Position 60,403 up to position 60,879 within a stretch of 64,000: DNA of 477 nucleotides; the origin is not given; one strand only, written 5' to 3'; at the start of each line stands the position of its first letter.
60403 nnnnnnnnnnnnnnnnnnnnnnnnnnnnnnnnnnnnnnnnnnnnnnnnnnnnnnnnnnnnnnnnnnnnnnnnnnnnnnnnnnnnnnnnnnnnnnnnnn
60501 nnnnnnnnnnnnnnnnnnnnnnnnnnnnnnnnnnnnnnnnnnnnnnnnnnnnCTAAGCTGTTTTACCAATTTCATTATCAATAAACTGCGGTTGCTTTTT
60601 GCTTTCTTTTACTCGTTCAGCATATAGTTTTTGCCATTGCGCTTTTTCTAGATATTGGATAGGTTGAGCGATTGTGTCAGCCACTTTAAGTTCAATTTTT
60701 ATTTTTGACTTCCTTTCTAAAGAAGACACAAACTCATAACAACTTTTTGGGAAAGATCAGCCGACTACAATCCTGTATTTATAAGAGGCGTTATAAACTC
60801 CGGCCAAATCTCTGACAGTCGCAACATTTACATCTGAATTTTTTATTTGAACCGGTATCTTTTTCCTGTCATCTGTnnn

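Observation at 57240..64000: Array of trypsin-like/Sel1 paralogues sharing an identical 353-bp 5' cassette: expression-site-like family shaped by recombination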

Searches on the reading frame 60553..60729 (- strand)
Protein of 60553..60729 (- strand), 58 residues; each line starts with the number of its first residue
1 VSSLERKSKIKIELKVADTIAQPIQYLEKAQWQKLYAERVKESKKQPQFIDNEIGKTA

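Call 35: search_protein_families(library=pfam, proteins=[window:60553-60729:-], max_evalue=0.05)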
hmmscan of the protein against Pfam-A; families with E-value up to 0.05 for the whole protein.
window:60553-60729:- (58 aa): 0 families
